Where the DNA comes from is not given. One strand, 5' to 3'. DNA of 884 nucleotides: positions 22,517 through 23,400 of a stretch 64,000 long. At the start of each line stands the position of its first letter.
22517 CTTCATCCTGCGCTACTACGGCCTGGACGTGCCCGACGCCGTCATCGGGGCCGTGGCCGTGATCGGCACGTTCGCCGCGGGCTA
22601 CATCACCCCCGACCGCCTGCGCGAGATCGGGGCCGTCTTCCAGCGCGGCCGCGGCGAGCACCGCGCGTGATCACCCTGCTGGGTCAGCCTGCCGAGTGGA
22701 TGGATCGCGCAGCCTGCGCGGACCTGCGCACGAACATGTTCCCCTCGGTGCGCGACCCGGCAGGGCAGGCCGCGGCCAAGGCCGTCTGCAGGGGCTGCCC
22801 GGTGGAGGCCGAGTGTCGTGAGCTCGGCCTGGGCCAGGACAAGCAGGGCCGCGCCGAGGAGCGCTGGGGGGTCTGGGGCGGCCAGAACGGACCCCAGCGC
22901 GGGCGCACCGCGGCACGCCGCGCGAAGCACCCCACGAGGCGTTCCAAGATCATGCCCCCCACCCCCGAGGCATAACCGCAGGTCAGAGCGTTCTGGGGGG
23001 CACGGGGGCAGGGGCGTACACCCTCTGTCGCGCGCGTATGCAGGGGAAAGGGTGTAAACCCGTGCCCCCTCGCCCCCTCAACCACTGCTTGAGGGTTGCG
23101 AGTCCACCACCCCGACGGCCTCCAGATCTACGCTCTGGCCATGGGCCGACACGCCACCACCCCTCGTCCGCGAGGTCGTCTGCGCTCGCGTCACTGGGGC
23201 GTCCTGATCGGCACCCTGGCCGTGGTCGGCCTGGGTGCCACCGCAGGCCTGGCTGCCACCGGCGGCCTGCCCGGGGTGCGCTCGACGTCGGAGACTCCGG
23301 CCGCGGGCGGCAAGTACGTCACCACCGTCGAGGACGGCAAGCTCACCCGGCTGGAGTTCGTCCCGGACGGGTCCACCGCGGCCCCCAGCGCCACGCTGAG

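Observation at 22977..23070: Two copies of an ~82-bp highly structured element bracketing the 23.7-kb early region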

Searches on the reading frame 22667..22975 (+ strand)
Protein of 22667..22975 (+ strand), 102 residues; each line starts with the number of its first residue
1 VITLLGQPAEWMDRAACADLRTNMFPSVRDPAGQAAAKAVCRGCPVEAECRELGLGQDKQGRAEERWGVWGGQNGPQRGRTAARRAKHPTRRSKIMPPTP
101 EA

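Call 15: find_encoding_contigs(protein=window:22667-22975:+, flank=10000, max_places=10)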
Protein window:22667-22975:+ (102 aa): 2 contigs read that carry it; 2 places shown.
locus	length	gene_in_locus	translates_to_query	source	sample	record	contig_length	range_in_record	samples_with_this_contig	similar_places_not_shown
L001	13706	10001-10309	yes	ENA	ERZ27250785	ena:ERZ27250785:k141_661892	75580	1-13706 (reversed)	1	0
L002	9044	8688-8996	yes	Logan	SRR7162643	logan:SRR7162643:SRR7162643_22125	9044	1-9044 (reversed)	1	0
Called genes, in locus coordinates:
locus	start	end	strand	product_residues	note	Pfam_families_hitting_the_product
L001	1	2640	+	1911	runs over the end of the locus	-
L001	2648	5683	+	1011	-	PF25788:Ig_Rha78A_N (faint)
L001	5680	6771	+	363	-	PF16466:DUF5047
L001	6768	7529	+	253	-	PF07484:Collar, PF21939:Gp10_C (weak)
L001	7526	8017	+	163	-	-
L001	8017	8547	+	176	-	-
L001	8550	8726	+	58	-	-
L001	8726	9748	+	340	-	PF01510:Amidase_2, PF01471:PG_binding_1 (weak)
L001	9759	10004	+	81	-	-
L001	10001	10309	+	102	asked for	PF02467:Whib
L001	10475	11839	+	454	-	-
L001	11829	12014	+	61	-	-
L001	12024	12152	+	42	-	-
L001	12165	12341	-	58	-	-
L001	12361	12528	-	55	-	-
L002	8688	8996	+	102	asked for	PF02467:Whib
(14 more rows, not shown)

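Call 25: search_protein_families(library=pfam, proteins=[window:22667-22975:+], max_evalue=0.01)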
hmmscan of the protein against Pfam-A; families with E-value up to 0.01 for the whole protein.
window:22667-22975:+ (102 aa): 1 family
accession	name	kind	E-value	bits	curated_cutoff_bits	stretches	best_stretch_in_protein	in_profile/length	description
PF02467.21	Whib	-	1.6e-12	48.2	23.6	1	11-78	1-62/65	Transcription factor WhiB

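Call 42: find_homologous_proteins(query=window:22667-22975:+, max_evalue=1e-10)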
Query window:22667-22975:+ (102 aa): 3 proteins with E <= 1e-10 among 9 candidates.
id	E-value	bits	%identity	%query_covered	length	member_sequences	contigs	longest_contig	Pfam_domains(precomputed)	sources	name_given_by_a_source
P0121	1.9e-62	226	99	100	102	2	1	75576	PF02467.22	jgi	-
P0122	3.2e-49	184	84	98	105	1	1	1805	PF02467.22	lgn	-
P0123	4.1e-42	161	77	92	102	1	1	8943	PF02467.22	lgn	-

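Call 43: find_encoding_contigs(protein=P0121, flank=10000, max_places=4)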
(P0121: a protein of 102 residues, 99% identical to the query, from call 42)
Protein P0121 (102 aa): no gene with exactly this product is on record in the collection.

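Call 44: find_encoding_contigs(protein=P0122, flank=10000, max_places=4)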
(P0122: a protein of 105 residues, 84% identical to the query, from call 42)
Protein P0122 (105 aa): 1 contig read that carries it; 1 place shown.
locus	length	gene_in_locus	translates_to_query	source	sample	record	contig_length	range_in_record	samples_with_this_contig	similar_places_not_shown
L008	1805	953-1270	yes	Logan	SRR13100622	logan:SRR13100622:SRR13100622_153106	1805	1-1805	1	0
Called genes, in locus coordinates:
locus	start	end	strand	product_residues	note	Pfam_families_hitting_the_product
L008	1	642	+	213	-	?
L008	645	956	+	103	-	-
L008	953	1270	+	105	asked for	PF02467:Whib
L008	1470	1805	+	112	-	?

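Call 62: list_cluster_members(proteins=[P0121, P0124, P0001])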
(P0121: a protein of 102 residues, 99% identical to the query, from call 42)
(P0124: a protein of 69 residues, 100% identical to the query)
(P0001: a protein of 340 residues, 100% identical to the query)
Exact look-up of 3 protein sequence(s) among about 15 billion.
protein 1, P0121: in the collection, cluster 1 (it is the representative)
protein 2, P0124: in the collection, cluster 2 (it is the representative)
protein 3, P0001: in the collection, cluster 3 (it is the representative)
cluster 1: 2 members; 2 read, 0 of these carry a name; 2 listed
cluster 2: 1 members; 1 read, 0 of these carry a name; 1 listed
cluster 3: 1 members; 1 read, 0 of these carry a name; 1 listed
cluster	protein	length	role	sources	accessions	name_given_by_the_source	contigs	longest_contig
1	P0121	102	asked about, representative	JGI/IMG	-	-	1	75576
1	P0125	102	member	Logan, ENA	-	-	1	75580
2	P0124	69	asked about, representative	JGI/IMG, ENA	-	-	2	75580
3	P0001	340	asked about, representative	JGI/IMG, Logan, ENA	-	-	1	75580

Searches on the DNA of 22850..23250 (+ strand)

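Call 6: search_dna_similar(query=window:22940-23100:+, collection=phages, mode=distant, max_rows=40, max_evalue=0.01)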
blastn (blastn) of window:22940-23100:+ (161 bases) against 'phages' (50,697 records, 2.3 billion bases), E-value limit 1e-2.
Records with a match: 2; places in all: 2; records where one place covers at least 80% of the query: 0.
Best place of each record, by identity: 90-95% 2.
By first word of the organism name: Gordonia 2.
By host as written in the record: Gordonia terrae 3612 2.
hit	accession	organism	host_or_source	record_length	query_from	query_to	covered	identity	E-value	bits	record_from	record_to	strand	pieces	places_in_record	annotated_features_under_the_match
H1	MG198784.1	Gordonia phage Gustav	Gordonia terrae 3612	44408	16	49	21%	91.2%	1e-3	49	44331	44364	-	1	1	none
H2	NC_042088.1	Gordonia phage Gustav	Gordonia terrae 3612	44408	16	49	21%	91.2%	1e-3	49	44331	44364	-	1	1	none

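Call 73: search_rna_families(source=window, start=22850, end=23250, threshold=evalue, max_evalue=10)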
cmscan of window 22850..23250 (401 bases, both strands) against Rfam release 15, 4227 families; matches with E-value up to 10: 12.
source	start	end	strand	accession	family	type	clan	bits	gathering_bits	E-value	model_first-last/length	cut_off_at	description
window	22996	23077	-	RF02021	mir-3179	Gene; miRNA;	-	24.5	90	0.02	1-84/84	no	mir-3179 microRNA precursor family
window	22995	23078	+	RF03493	mir-1281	Gene; miRNA;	-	19.4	70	1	1-54/54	no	mir-1281 microRNA precursor family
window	23005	23068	+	RF00776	mir-540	Gene; miRNA;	-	18.2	80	1.2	1-67/67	no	mir-540 microRNA precursor family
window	22996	23079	+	RF00772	mir-328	Gene; miRNA;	-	17.3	70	2.6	1-75/75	no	mir-328 microRNA precursor family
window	22994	23077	-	RF00772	mir-328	Gene; miRNA;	-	16.5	70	4.1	1-75/75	no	mir-328 microRNA precursor family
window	23003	23070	+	RF02021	mir-3179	Gene; miRNA;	-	16.4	90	2.5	1-84/84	no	mir-3179 microRNA precursor family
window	22996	23077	-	RF03527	mir-3072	Gene; miRNA;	-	15.6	86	9.9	1-83/83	no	mir-3072 microRNA precursor family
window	22989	23083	-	RF01918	mir-1249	Gene; miRNA;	-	15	83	2.4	1-75/75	no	mir-1249 microRNA precursor family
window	22994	23081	+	RF03192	mir-6794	Gene; miRNA;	-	14.4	74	7.1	1-62/62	no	mir-6794 microRNA precursor family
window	22952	23003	+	RF00940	mir-327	Gene; miRNA;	-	14.1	76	5.5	1-62/62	no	mir-327 microRNA precursor family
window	22992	23081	+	RF03661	mir-933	Gene; miRNA;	-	13.4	100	7.9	1-77/77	no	mir-933 microRNA precursor family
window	22925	23024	-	RF02174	SMAD5-AS1_2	Gene; lncRNA;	-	10.5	50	2.7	1-129/129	no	SMAD5 antisense RNA 1 conserved region 2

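Call 76: build_rna_model(alignment_id=A7, structure=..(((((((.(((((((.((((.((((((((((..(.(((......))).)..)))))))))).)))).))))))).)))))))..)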
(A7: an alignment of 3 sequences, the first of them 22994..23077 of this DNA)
Model R1 built from alignment A7 (3 sequences, 86 columns); structure: as given.
model positions 84; base pairs 32; branch points 0; effective number of sequences 0.99; information 0.676 bits per position. Calibrated on 0.2 Mb of random sequence (short: E-values are rough).
structure used (alignment columns):
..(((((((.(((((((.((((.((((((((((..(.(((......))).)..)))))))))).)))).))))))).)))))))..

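Call 77: search_with_rna_model(model_id=R1, sources=[window, L003, L007, L008, L018, L019, L009, L010, L011, L012, L013, L014, L015, L016], max_evalue=10, show_alignments=0)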
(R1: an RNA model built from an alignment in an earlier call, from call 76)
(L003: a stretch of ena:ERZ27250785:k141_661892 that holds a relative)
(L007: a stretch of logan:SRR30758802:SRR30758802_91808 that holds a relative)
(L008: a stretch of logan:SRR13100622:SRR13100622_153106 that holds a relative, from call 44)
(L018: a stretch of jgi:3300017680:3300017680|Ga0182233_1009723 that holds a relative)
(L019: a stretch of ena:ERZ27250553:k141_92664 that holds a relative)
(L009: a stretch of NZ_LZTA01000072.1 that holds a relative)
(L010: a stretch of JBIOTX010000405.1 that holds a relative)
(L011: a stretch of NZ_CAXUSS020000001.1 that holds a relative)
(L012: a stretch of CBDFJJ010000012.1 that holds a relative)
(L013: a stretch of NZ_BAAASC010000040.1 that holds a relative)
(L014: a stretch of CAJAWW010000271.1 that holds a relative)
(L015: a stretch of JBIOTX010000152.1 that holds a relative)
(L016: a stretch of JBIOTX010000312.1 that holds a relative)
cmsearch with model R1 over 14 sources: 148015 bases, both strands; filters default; matches with E-value up to 10: 43.
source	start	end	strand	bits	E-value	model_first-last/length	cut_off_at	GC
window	22994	23077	-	106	2e-20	1-84/84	no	0.73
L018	898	981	+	104.1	5e-20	1-84/84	no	0.74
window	46675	46758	-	97.7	1.3e-18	1-84/84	no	0.68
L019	520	603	+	96.1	2.8e-18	1-84/84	no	0.69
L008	1300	1383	-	92.4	1.8e-17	1-84/84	no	0.67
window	22996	23079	+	56.1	1.5e-09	1-84/84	no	0.73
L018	896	979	-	56.1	1.5e-09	1-84/84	no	0.73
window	46677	46760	+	47.5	1.2e-07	1-84/84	no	0.68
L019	518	601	-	47.5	1.2e-07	1-84/84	no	0.68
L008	1302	1385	+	43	1.1e-06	1-84/84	no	0.67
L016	2185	2248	-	37.4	1.9e-05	1-84/84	no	0.81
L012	5155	5244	-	36.8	2.4e-05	1-84/84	no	0.73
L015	1296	1356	-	36.3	3.2e-05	1-84/84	no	0.79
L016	2187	2250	+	34.1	9.7e-05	1-84/84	no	0.83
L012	5165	5246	+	33.9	0.00011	1-84/84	no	0.72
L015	1298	1358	+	33.4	0.00014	1-84/84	no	0.77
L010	2596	2644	-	30.1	0.00073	1-84/84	no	0.82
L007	8898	8943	+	30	0.00076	1-46/84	3'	0.59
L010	2598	2646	+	29.3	0.001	1-84/84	no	0.82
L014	1327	1403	+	28.7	0.0015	1-84/84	no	0.65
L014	1325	1401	-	25.4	0.0076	1-84/84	no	0.65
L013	538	590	-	22.9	0.026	1-84/84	no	0.77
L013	540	592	+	21.4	0.057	1-84/84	no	0.77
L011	7075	7149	+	20.9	0.071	1-84/84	no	0.72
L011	7073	7147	-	20.6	0.085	1-84/84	no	0.73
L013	447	474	-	20.2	0.1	1-84/84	no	0.89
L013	449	476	+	19.4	0.16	1-84/84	no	0.89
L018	1014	1060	-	16.1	0.83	1-84/84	no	0.72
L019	636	682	-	16.1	0.83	1-84/84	no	0.72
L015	14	97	+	13.6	2.8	1-84/84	no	0.7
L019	638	684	+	13.6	2.9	1-84/84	no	0.74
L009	10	64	-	12.5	4.9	1-84/84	no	0.73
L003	5338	5376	+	12.5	5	1-84/84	no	0.85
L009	7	74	+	11.7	7.3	1-84/84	no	0.74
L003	6504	6528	-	11.5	8.1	1-84/84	no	0.8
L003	6974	6998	-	11.5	8.1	1-84/84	no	0.8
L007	8895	8943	-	11.2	9.6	39-84/84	5'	0.57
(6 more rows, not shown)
